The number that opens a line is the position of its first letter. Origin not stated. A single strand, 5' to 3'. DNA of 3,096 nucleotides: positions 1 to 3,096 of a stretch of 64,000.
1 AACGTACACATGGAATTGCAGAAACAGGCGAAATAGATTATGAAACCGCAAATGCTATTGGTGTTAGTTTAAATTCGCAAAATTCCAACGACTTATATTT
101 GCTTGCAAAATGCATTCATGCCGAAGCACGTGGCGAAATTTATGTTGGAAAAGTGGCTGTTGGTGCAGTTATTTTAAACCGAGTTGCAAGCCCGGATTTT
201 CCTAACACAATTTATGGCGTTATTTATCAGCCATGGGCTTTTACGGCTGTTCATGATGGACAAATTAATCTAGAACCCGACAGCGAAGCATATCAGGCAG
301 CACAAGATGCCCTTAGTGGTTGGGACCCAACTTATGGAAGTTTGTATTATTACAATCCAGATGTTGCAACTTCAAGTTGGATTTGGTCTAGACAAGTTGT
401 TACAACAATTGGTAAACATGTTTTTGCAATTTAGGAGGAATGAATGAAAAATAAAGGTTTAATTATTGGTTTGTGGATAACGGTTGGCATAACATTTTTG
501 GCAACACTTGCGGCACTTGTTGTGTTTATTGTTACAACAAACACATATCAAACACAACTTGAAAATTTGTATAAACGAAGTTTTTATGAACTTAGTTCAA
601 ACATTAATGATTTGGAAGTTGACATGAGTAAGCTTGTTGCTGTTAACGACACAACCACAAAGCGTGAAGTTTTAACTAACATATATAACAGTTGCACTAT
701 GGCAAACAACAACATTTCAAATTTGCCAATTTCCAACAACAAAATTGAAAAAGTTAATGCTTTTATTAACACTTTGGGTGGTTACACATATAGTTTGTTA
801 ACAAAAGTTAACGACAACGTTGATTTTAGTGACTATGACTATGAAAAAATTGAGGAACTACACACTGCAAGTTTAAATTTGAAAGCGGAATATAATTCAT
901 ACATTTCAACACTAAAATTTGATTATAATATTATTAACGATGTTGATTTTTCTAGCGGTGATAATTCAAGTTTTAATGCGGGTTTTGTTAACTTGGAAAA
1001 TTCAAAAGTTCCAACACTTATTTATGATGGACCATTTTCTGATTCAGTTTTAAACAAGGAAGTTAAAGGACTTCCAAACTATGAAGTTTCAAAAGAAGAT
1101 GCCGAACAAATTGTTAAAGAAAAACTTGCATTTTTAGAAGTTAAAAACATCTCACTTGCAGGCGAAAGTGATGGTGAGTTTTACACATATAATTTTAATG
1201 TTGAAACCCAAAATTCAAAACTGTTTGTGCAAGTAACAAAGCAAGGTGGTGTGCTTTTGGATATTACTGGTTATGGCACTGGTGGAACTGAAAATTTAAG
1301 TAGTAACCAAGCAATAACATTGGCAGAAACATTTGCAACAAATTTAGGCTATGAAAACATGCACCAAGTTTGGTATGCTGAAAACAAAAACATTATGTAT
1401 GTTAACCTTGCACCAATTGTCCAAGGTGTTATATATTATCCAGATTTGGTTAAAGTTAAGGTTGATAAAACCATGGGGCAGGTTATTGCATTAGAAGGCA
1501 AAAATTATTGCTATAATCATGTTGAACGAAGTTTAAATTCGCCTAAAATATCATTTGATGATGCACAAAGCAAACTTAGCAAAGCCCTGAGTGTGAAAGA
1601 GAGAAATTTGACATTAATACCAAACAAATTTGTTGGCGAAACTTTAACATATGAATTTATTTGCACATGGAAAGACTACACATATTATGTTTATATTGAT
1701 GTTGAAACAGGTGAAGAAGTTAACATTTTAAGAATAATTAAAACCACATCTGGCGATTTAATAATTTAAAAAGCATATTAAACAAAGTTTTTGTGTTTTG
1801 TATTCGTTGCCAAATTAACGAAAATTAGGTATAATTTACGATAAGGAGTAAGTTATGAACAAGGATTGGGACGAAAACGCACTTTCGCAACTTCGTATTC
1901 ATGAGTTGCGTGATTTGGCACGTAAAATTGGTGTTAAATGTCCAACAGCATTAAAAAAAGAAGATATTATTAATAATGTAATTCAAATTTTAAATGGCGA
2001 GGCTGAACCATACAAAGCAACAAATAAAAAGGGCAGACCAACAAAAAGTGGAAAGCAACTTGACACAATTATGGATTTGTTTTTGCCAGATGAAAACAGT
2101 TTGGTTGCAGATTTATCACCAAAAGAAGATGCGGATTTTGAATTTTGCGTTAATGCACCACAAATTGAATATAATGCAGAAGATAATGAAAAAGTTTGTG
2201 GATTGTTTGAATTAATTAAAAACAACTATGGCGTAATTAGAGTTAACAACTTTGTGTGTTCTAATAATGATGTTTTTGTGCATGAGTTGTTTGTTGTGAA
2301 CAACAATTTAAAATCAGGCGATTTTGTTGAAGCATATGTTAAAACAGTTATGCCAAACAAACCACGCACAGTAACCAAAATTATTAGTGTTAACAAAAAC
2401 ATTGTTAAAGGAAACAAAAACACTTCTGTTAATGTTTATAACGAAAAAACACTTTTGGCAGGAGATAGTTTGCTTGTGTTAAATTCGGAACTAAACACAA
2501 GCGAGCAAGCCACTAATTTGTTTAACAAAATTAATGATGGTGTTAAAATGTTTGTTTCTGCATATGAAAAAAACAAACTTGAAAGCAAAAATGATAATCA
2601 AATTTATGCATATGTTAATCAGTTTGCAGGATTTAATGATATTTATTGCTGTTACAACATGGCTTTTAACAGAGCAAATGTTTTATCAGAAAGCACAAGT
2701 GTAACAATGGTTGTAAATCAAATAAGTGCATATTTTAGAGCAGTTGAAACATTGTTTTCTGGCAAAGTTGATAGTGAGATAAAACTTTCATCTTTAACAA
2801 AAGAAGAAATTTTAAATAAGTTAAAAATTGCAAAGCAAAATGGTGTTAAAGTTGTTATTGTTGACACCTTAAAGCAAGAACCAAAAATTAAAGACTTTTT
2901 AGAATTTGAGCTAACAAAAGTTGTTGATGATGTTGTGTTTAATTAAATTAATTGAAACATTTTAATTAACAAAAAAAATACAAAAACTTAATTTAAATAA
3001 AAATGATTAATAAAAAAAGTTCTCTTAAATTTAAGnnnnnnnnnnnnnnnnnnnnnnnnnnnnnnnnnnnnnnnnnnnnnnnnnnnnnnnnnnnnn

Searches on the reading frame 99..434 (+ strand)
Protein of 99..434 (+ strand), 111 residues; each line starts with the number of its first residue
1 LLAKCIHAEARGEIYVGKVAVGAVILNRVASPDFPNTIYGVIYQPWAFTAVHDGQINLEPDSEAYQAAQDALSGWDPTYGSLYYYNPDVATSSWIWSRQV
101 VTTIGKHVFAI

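Call 64: search_protein_families(library=pfam, proteins=[window:99-434:+], max_evalue=0.001)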
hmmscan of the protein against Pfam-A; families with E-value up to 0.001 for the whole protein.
window:99-434:+ (111 aa): 1 family
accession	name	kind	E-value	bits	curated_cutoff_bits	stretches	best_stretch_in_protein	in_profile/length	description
PF07486.17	Hydrolase_2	-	9e-38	129.4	27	1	12-110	1-100/100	Cell Wall Hydrolase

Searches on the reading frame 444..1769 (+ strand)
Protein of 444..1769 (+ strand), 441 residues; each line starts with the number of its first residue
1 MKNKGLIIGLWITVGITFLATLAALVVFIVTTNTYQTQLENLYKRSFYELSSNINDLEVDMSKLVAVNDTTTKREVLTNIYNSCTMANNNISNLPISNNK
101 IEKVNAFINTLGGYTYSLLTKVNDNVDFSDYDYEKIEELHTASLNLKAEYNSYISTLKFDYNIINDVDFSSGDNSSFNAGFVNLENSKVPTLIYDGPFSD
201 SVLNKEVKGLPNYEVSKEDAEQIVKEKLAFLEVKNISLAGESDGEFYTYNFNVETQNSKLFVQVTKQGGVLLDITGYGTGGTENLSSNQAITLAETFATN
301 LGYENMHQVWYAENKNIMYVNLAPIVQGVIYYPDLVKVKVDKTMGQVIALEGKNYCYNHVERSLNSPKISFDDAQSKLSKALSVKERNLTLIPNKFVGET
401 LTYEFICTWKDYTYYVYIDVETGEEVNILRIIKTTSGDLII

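Call 64: search_protein_families(library=pfam, proteins=[window:444-1769:+], max_evalue=0.001)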
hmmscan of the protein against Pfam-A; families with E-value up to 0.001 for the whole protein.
window:444-1769:+ (441 aa): 4 families
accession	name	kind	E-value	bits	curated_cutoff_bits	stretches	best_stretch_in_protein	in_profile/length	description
PF14620.12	YPEB_PepSY1-2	-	1.9e-35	123.2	31.7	1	183-364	9-194/195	YpeB sporulation, PepSY1 and PepSY2 domains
PF20769.2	YPEB_N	-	2.4e-28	99.2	27.3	1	33-150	3-120/136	YpeB N-terminal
PF03413.25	PepSY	-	4.8e-06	27.2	24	1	368-427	1-58/60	Peptidase propeptide and YPEB domain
PF18106.7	Rol_Rep_N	-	0.00073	20.2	23.7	0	216-295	12-87/91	Rolling Circle replication initiation protein N-terminal domain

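Call 72: find_encoding_contigs(protein=window:444-1769:+, flank=10000, max_places=2)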
Protein window:444-1769:+ (441 aa): 13 contigs read that carry it; 2 places shown.
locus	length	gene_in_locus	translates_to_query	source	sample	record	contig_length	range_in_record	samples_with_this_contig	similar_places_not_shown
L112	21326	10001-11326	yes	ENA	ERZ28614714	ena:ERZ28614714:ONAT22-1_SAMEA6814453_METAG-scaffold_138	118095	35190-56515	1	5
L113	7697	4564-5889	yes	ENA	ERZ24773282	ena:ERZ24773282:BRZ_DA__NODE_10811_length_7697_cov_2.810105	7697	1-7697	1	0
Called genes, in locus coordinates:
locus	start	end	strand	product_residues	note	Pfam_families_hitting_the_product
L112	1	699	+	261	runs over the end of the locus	PF01026:TatD_DNase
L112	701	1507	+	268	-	PF00398:RrnaAD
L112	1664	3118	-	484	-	-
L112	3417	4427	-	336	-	-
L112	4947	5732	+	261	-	PF00072:Response_reg, PF08769:Spo0A_C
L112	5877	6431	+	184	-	-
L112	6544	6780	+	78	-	PF06257:VEG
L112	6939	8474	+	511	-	PF12673:SipL (faint), PF01476:LysM (faint)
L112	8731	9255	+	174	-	PF09551:Spore_II_R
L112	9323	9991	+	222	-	PF01471:PG_binding_1, PF07486:Hydrolase_2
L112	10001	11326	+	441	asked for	PF20769:YPEB_N, PF14620:YPEB_PepSY1-2, PF03413:PepSY (faint)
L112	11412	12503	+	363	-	PF07497:Rho_RNA_bind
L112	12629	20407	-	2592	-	-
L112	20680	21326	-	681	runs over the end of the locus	PF02534:T4SS-DNA_transf, PF10412:TrwB_AAD_bind, PF12696:TraG-D_C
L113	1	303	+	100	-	?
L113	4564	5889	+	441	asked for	PF20769:YPEB_N, PF14620:YPEB_PepSY1-2, PF03413:PepSY (faint)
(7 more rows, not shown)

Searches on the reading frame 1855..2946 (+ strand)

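Call 64: search_protein_families(library=pfam, proteins=[window:1855-2946:+], max_evalue=0.001)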
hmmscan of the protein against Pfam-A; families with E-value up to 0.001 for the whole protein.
window:1855-2946:+ (363 aa): 2 families
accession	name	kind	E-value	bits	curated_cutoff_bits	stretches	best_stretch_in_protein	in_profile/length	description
PF07497.18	Rho_RNA_bind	-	8.8e-10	38.7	27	1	115-182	2-70/73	Rho termination factor, RNA-binding domain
PF07498.18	Rho_N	-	0.00016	22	24.9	1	10-44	2-36/43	Rho termination factor, N-terminal domain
